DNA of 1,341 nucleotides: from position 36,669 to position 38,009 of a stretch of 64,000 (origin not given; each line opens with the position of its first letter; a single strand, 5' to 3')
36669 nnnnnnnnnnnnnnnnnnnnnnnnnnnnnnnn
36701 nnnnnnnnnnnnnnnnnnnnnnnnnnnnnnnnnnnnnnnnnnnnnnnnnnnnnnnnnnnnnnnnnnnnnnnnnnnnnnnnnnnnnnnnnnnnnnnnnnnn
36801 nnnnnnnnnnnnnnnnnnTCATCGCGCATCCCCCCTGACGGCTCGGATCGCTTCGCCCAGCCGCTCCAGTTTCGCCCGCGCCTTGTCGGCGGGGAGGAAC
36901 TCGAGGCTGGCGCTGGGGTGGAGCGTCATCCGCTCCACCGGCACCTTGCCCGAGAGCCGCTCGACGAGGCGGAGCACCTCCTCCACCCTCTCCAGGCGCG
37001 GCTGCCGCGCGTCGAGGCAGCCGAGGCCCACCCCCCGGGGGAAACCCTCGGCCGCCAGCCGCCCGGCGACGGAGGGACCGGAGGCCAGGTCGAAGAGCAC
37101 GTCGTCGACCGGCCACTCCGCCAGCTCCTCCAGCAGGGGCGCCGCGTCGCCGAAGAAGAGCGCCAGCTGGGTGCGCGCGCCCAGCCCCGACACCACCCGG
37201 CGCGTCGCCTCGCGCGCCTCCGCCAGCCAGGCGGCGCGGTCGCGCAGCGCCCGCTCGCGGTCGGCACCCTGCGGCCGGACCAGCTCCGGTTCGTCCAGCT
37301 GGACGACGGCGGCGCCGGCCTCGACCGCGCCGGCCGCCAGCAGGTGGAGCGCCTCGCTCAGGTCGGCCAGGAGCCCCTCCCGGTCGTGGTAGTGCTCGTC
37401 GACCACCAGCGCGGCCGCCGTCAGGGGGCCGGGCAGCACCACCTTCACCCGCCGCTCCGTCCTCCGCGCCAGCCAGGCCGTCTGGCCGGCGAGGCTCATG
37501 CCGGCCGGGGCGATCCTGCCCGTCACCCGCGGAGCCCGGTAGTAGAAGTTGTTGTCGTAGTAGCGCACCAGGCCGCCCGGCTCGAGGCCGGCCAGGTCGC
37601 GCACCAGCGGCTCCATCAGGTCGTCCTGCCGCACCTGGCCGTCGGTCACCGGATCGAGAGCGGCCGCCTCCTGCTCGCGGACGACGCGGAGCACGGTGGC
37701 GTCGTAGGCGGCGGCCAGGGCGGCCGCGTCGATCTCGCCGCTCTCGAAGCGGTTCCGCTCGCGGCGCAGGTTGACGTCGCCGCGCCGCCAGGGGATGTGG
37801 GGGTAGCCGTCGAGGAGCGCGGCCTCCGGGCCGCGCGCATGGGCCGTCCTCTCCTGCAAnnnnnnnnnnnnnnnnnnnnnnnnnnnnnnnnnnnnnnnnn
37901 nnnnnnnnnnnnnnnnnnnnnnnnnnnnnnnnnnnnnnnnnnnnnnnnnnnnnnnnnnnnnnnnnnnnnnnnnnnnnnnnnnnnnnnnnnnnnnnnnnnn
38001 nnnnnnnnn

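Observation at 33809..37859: Split cobalamin-independent methionine synthase: separate MetE-N-like and MetE-C-like genes translationally coupled to yitJ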

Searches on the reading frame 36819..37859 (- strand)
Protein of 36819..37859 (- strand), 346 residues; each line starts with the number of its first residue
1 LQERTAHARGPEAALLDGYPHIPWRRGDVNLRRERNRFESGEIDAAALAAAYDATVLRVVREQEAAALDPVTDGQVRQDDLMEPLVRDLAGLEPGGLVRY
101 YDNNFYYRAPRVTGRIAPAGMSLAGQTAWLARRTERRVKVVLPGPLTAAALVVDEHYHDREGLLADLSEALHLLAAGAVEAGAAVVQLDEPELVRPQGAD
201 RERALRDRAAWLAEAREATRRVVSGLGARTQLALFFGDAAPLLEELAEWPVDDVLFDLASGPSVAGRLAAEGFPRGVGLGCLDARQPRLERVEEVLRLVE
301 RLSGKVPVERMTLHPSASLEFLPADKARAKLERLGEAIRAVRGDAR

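Call 4: search_protein_families(library=pfam, proteins=[window:36819-37859:-], max_evalue=0.01)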
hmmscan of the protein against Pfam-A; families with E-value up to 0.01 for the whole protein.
window:36819-37859:- (346 aa): 2 families
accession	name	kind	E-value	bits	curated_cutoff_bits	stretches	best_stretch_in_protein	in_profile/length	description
PF01717.24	Meth_synt_2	-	1.3e-23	84.2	21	1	30-336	14-320/324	Cobalamin-independent synthase, Catalytic domain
PF08267.18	Meth_synt_1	-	8.7e-13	48.9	27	1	97-305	108-311/313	Cobalamin-independent synthase, N-terminal domain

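Call 5: search_protein_families(library=ncbifam, proteins=[window:36819-37859:-], max_evalue=0.01)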
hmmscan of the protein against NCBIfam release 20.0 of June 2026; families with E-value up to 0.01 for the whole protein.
window:36819-37859:- (346 aa): 12 families
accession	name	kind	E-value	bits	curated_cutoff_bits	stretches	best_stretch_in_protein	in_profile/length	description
NF003317.0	PRK04326.1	equivalog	1.7e-44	152.4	406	1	19-344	17-325/340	methionine synthase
NF006350.0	PRK08575.1-4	equivalog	2.3e-25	89.7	361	1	29-336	14-305/309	5-methyltetrahydropteroyltriglutamate--homocysteine methyltransferase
NF002119.0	PRK00957.1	equivalog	4.7e-23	81.8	258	1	47-341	29-304/306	methionine synthase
NF006349.0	PRK08575.1-2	equivalog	3e-22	79.4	322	1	36-335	22-314/323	5-methyltetrahydropteroyltriglutamate--homocysteine methyltransferase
NF003556.0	PRK05222.1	equivalog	1.3e-21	77.2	541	1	30-344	433-747/750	5-methyltetrahydropteroyltriglutamate--homocysteine S-methyltransferase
TIGR01371.1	met_syn_B12ind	equivalog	4.8e-17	62.3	929.95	1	30-342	439-752/754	5-methyltetrahydropteroyltriglutamate--homocysteine S-methyltransferase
NF006589.0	PRK09121.1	equivalog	3e-15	56.1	392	1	49-192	38-181/342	methionine synthase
NF006348.0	PRK08575.1-1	equivalog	1.6e-12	47.4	386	1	38-323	24-307/328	5-methyltetrahydropteroyltriglutamate--homocysteine methyltransferase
NF005085.0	PRK06520.1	subfamily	3.6e-08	32.9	313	1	30-209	21-210/368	5-methyltetrahydropteroyltriglutamate--homocysteine S-methyltransferase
NF005029.0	PRK06438.1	equivalog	3.8e-06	26.6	428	1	30-116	16-102/293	hypothetical protein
NF002272.0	PRK01207.1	equivalog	7.8e-05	22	399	1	73-166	57-149/343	methionine synthase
NF004875.0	PRK06233.1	equivalog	8.4e-05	21.6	576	1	30-79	23-72/373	vitamin B12 independent methionine synthase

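Call 11: find_homologous_proteins(query=window:36819-37859:-)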
Query window:36819-37859:- (346 aa): 41 proteins with E <= 0.001 among 8000 candidates.
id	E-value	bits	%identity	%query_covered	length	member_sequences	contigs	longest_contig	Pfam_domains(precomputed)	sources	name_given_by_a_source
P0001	3.3e-217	738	100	100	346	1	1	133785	PF01717.25,PF08267.19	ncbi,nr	ncbi:MAG: hypothetical protein QJR08_01495 [Bacillota bacterium]|nr:hypothetical protein [Bacillota 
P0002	4.5e-187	639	87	100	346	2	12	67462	PF01717.25,PF08267.19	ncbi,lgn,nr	ncbi:MAG: hypothetical protein IRZ26_06490 [Clostridia bacterium]|nr:hypothetical protein [Clostridi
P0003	1.2e-178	612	83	100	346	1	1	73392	PF01717.25,PF08267.19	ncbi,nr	ncbi:MAG: hypothetical protein QJR14_10000 [Bacillota bacterium]|nr:hypothetical protein [Bacillota 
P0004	1.7e-68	250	47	95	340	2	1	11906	PF01717.25,PF08267.19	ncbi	ncbi:MAG TPA: hypothetical protein VIK90_02995 [Limnochordales bacterium]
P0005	2.3e-54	203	40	95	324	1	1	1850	PF01717.25,PF08267.19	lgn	-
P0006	1.6e-48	184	38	96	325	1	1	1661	PF01717.25,PF08267.19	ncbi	-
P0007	3.7e-47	180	39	96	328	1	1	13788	PF01717.25,PF08267.19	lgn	-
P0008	7.5e-47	179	38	95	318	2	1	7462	PF01717.25,PF08267.19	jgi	jgi:5-methyltetrahydropteroyltriglutamate--homocysteine methyltransferase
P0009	8.2e-47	178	37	96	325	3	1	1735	PF01717.25,PF08267.19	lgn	-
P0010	3.9e-46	176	38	95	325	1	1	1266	PF01717.25,PF08267.19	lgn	-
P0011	4.6e-46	176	36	95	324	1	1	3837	PF01717.25,PF08267.19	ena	-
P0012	6.2e-46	176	34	95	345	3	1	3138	PF01717.25,PF08267.19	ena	-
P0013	8.3e-46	175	35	97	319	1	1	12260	PF01717.25,PF08267.19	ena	-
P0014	8.9e-46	175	36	94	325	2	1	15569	PF01717.25,PF08267.19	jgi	jgi:5-methyltetrahydropteroyltriglutamate--homocysteine methyltransferase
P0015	3.7e-44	170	40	82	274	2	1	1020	PF01717.25,PF08267.19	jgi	jgi:5-methyltetrahydropteroyltriglutamate--homocysteine methyltransferase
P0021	5.8e-40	156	40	91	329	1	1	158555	PF01717.25,PF08267.19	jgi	jgi:5-methyltetrahydropteroyltriglutamate--homocysteine methyltransferase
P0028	2.7e-29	121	32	94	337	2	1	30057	PF01717.25,PF08267.19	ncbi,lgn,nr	ncbi:MAG TPA: hypothetical protein VG204_09835 [Terriglobia bacterium]|nr:hypothetical protein [Terr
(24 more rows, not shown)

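Call 12: find_encoding_contigs(protein=P0004, flank=6000, max_places=2)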
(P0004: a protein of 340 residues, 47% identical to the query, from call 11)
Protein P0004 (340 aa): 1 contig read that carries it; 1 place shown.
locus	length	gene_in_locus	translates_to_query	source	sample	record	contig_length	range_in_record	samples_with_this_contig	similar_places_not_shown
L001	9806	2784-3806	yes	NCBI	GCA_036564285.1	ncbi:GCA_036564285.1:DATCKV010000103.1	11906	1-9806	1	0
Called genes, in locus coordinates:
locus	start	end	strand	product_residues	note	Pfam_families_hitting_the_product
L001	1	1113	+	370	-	PF03706:LPG_synthase_TM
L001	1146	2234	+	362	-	PF00294:PfkB, PF17763:Asparaginase_C (weak)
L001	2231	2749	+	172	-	PF01467:CTP_transf_like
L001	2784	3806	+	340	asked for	PF01717:Meth_synt_2, PF08267:Meth_synt_1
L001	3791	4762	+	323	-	PF01717:Meth_synt_2, PF08267:Meth_synt_1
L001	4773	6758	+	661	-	PF02574:S-methyl_trans, PF02219:MTHFR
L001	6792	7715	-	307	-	PF01619:Pro_dh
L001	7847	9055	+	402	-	PF01676:Metalloenzyme, PF10143:PhosphMutase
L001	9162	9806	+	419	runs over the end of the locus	PF00144:Beta-lactamase (weak), PF00768:Peptidase_S11, PF13354:Beta-lactamase2, PF07943:PBP5_C (weak)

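Call 13: find_encoding_contigs(protein=P0021, flank=6000, max_places=2)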
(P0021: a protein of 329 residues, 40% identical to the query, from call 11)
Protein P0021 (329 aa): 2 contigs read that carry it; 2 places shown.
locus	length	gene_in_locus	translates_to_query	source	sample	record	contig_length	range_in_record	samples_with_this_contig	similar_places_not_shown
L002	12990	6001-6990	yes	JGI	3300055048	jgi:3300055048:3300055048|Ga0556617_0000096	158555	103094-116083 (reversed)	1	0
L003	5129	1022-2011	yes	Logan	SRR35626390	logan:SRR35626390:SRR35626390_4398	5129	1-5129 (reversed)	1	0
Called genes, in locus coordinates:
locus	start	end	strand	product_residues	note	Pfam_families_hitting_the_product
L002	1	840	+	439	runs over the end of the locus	PF01565:FAD_binding_4, PF02913:FAD-oxidase_C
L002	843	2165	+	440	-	PF13187:Fer4_9 (faint), PF00037:Fer4 (faint), PF12797:Fer4_2 (faint), PF12838:Fer4_7, PF13183:Fer4_8, PF13484:Fer4_16, PF13534:Fer4_17, PF02754:CCG, +3 more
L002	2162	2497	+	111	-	PF12852:Cupin_6 (faint), PF07883:Cupin_2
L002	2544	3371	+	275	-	PF02754:CCG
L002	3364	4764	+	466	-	PF02589:LUD_dom, PF13187:Fer4_9 (faint), PF12797:Fer4_2 (faint), PF13183:Fer4_8, PF13237:Fer4_10 (faint), PF12798:Fer4_3 (faint), PF13534:Fer4_17 (faint), PF11870:LutB_C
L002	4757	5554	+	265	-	PF02589:LUD_dom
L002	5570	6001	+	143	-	PF09969:DUF2203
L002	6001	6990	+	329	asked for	PF01717:Meth_synt_2, PF08267:Meth_synt_1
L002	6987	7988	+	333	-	PF01717:Meth_synt_2, PF08267:Meth_synt_1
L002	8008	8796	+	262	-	PF00702:Hydrolase, PF13419:HAD_2, PF13242:Hydrolase_like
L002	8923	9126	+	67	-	PF00313:CSD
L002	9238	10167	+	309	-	PF00890:FAD_binding_2 (faint), PF01266:DAO (faint), PF03486:HI0933_like (faint), PF07992:Pyr_redox_2, PF13450:NAD_binding_8 (faint), PF13738:Pyr_redox_3, PF00070:Pyr_redox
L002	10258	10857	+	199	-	PF04264:YceI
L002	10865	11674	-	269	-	PF03447:NAD_binding_3, PF01958:Asp_DH_C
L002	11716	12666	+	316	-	PF09674:DUF2400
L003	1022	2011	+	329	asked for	PF01717:Meth_synt_2, PF08267:Meth_synt_1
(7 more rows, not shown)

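Call 14: find_encoding_contigs(protein=P0028, flank=6000, max_places=2)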
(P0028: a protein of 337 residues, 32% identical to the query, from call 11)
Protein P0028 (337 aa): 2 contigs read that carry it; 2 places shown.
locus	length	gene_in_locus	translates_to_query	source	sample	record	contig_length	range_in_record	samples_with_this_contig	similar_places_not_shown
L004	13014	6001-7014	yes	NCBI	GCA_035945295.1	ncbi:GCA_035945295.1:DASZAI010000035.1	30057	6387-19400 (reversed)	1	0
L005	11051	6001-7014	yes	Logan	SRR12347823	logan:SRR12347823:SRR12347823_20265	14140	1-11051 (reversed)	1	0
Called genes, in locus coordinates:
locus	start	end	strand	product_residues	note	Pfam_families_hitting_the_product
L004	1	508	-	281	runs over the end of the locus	-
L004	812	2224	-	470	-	PF00514:Arm (faint), PF03130:HEAT_PBS (faint), PF13513:HEAT_EZ (faint), PF02985:HEAT (faint), PF13646:HEAT_2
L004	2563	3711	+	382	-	PF00155:Aminotran_1_2, PF01041:DegT_DnrJ_EryC1, PF01212:Beta_elim_lyase (weak), PF00266:Aminotran_5 (weak)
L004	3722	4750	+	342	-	PF01408:GFO_IDH_MocA, PF02894:GFO_IDH_MocA_C (faint), PF22725:GFO_IDH_MocA_C3 (weak)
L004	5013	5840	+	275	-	PF02621:VitK2_biosynth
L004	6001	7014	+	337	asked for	PF01717:Meth_synt_2, PF08267:Meth_synt_1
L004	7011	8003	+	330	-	PF01717:Meth_synt_2, PF08267:Meth_synt_1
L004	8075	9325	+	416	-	PF00083:Sugar_tr, PF07690:MFS_1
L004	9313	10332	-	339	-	PF01073:3Beta_HSD, PF01370:Epimerase, PF02719:Polysacc_synt_2, PF04321:RmlD_sub_bind, PF07993:NAD_binding_4 (faint), PF13460:NAD_binding_10 (faint), PF16363:GDP_Man_Dehyd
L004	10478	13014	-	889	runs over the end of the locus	PF12704:MacB_PCD, PF02687:FtsX, PF12704:MacB_PCD, PF02687:FtsX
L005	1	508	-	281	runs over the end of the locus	-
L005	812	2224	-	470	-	PF00514:Arm (faint), PF03130:HEAT_PBS (faint), PF13513:HEAT_EZ (faint), PF02985:HEAT (faint), PF13646:HEAT_2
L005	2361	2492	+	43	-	-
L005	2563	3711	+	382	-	PF00155:Aminotran_1_2, PF01041:DegT_DnrJ_EryC1, PF01212:Beta_elim_lyase (weak), PF00266:Aminotran_5 (weak)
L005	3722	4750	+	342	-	PF01408:GFO_IDH_MocA, PF02894:GFO_IDH_MocA_C (faint), PF22725:GFO_IDH_MocA_C3 (weak)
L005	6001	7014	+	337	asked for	PF01717:Meth_synt_2, PF08267:Meth_synt_1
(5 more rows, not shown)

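Call 15: search_solved_structures(query=window:36819-37859:-, max_evalue=0.01, show_alignments=2)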
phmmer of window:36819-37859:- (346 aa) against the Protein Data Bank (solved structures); distinct sequences matched with E-value up to 0.01: 11.
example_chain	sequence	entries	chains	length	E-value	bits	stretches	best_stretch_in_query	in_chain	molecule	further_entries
3ppf_A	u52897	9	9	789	7e-21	78.3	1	30-341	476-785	5-methyltetrahydropteroyltriglutamate--homocysteine methyltransferase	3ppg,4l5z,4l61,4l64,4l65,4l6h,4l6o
3pph_A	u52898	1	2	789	7e-21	78.3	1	30-341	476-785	5-methyltetrahydropteroyltriglutamate--homocysteine methyltransferase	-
3ppc_A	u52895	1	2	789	7.3e-21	78.2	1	30-341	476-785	5-methyltetrahydropteroyltriglutamate--homocysteine methyltransferase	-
2nq5_A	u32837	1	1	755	4.7e-16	62.4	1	30-342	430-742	5-methyltetrahydropteroyltriglutamate--homocysteine methyltransferase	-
3l7r_A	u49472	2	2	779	5.3e-16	62.3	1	30-342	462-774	5-methyltetrahydropteroyltriglutamate--homocysteine methyltransferase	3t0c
1xdj_A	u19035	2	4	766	8.6e-16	61.6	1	30-326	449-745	5-methyltetrahydropteroyltriglutamate--homocysteine methyltransferase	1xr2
1t7l_A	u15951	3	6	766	8.6e-16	61.6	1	30-326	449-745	5-methyltetrahydropteroyltriglutamate--homocysteine methyltransferase | 5-methyltetrahydropteroyltriglutamate-homocysteine methyltransferase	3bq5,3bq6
1xpg_A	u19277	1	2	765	8.6e-16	61.6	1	30-326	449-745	5-methyltetrahydropteroyltriglutamate--homocysteine methyltransferase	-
4ztx_A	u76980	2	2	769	1.1e-14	57.9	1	30-340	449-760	Cobalamin-Independent Methionine synthase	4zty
1u1h_A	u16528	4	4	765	1.3e-10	44.6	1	29-343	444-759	5-methyltetrahydropteroyltriglutamate--homocysteine methyltransferase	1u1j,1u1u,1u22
3rpd_A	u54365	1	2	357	3.9e-10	43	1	51-192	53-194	Methionine synthase (B12-independent)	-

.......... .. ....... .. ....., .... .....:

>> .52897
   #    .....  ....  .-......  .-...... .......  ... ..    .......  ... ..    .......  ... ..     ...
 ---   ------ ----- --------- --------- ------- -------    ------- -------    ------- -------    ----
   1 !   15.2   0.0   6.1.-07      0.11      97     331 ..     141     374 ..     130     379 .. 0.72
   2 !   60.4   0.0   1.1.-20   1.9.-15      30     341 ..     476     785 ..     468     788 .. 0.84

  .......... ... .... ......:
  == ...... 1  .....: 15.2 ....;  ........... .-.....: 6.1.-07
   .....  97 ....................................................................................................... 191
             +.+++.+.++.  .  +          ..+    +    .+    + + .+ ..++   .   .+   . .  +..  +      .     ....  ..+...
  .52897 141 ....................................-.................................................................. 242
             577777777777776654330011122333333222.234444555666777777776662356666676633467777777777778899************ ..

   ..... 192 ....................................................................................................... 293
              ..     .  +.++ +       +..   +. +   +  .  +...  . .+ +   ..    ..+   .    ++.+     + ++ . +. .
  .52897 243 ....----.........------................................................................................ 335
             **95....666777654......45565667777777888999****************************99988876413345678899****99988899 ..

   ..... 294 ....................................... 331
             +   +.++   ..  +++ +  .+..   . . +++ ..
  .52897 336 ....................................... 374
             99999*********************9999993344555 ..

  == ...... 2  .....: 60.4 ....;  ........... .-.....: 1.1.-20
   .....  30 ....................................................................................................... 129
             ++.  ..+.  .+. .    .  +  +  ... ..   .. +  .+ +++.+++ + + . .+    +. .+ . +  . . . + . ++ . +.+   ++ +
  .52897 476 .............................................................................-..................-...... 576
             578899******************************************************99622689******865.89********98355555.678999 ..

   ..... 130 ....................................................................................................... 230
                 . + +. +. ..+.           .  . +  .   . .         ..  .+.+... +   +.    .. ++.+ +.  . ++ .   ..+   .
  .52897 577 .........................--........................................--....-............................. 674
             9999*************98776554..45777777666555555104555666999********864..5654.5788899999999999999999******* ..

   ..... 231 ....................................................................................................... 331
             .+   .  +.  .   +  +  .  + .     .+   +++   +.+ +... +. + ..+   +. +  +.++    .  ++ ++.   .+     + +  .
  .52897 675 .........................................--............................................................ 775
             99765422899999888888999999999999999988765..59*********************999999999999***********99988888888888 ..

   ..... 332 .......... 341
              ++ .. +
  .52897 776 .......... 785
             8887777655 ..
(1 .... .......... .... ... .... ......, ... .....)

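Call 21: find_related_loci(query=A1, collection=genome_contigs, flank=8000)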
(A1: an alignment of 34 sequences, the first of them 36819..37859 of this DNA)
Query A1 (346 aa) in genome_contigs; peptide patterns used: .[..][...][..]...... (x = any residue, [..] = any of these).
600 stretches matched a pattern (row limit reached: there are more); 351 encode a relative of the query (tblastn E <= 1e-3); the best 80 are kept; 80 distinct loci.
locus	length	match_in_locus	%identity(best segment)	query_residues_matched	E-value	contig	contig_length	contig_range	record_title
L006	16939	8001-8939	45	15-338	4e-72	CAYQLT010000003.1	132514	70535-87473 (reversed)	MAG TPA_asm: uncultured Clostridia bacterium isolate binchicken_co30_129 genome assembly, contig: NODE_150_length_132514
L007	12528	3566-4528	44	15-345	1e-71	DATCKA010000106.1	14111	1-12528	MAG TPA_asm: Limnochordales bacterium isolate SMAG_U7084 k141_384007, whole genome shotgun sequence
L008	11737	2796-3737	47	14-337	4e-68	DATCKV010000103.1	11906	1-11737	MAG TPA_asm: Limnochordales bacterium isolate SMAG_U7105 k141_100812, whole genome shotgun sequence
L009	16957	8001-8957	41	12-341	3e-58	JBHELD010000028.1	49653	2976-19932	MAG: Actinomycetota bacterium isolate S1_bin.1.orig S1_k141_537496, whole genome shotgun sequence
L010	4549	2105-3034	38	18-339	1e-57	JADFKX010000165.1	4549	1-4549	MAG: Chloroflexota bacterium isolate B4T1B11 B4T1B11_NODE4601, whole genome shotgun sequence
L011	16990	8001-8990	37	2-343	5e-56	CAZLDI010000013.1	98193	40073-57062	MAG TPA_asm: uncultured Dehalococcoidia bacterium isolate SRP119689_co1_231 genome assembly, contig: NODE_184_length_981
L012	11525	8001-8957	37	13-343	6e-56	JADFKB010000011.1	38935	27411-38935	MAG: Chloroflexota bacterium isolate B45T1L10 B45T1L10_NODE1034, whole genome shotgun sequence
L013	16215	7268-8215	38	19-343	1e-55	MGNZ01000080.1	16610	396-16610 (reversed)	MAG: Chloroflexi bacterium RBG_16_64_32 RBG_16_scaffold_34375, whole genome shotgun sequence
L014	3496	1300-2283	36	6-343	2e-55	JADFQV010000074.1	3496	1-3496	MAG: Chloroflexota bacterium isolate B80T3L11 B80T3L11_NODE45654, whole genome shotgun sequence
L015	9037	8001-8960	36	12-343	6e-55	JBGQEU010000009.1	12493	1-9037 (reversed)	MAG: Dehalococcoidia bacterium isolate OBJ2_061818_090_7 k141_169956_length_12493_cov_10.8276, whole genome shotgun sequ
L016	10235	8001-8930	38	18-339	6e-55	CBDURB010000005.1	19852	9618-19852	MAG TPA_asm: uncultured bacterium isolate SRR22302374_concoct_75 genome assembly, contig: ERZ26661914.1470, whole genome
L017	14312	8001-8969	40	10-343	4e-54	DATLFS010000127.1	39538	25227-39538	MAG TPA_asm: Actinomycetota bacterium isolate SMAG_U13594 k141_141558, whole genome shotgun sequence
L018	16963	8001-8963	37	13-342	5e-54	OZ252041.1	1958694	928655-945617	MAG: Dehalococcoidia bacterium isolate eae43bd6-ae39-4fde-b148-41d4ed6bbaa2 genome assembly, chromosome: 1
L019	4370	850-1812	37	4-339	9e-54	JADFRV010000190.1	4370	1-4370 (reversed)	MAG: Chloroflexota bacterium isolate B8D1T2 B8D1T2_NODE8184, whole genome shotgun sequence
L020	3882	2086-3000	36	18-334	2e-53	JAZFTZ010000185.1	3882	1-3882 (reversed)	MAG: Thermodesulfobacteriota bacterium isolate BS2bin.46 BS2bin.46_185, whole genome shotgun sequence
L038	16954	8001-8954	35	13-342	2e-50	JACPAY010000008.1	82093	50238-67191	MAG: Candidatus Omnitrophota bacterium isolate NC_groundwater_243_Ag_S-0.2um_69_17 S5_GD2017_2_S2_scaffold_948, whole ge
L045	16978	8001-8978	32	7-346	2e-49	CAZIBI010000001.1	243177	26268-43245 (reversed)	MAG TPA_asm: uncultured Ignavibacteria bacterium isolate binchicken_co199_86 genome assembly, contig: NODE_46_length_243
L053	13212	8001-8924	37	19-336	3e-48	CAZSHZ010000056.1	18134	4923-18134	MAG TPA_asm: uncultured Nitrospirota bacterium isolate binchicken_co203_385 genome assembly, contig: k141_1863914, whole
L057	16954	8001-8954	38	13-341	1e-47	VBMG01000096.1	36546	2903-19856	MAG: Methanobacteriota archaeon isolate EA_17 14_0929_05_40cm_scaffold_2265, whole genome shotgun sequence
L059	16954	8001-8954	36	13-341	9e-48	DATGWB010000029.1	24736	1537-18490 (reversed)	MAG TPA_asm: Thermoplasmata archaeon isolate SMAG_U10571 k141_1217800, whole genome shotgun sequence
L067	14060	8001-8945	34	19-343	5e-47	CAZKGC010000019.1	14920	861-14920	MAG TPA_asm: Candidatus Hadarchaeota archaeon isolate binchicken_co395_48 genome assembly, contig: NODE_957_length_14920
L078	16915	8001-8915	40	19-334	8e-46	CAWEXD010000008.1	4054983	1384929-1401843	MAG: uncultured Candidatus Rokubacteria bacterium isolate MFD06229.bin.1.275 genome assembly, contig: contig_3626, whole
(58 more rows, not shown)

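Call 30: predict_structure(alignment_id=A1)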
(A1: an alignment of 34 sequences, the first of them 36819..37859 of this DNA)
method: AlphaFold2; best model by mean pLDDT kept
length: 346 residues; sequences in the alignment: 34
mean_pLDDT: 91.1   pTM: 0.91
mean pLDDT of the five models: 91.1, 90.9, 90.6, 90.6, 88.1
residues with pLDDT >= 90: 259; 70-90: 70; 50-70: 10; < 50: 7
segments of 3 or more residues with pLDDT < 50: 1-5
pLDDT, mean of each block of 10 residues (from residue 1): 54 90 80 92 95 93 94 85 87 83 73 91 91 96 94 93 95 96 97 89 90 96 97 95 97 97 97 97 94 98 97 95 92 97 78
secondary structure, 60 per line:
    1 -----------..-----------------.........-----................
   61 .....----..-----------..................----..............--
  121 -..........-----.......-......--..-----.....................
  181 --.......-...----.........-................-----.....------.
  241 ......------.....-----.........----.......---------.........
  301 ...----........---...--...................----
elements in order: H31-39 H45-65 H83-88 E89-100 E105-118 H122-131 E137-143 H145-150 H160-180 E183-189 H198-206 H208-223 E229-233 H240-246 E253-257 H263-271 E276-282 H292-303 E311-315 H324-342
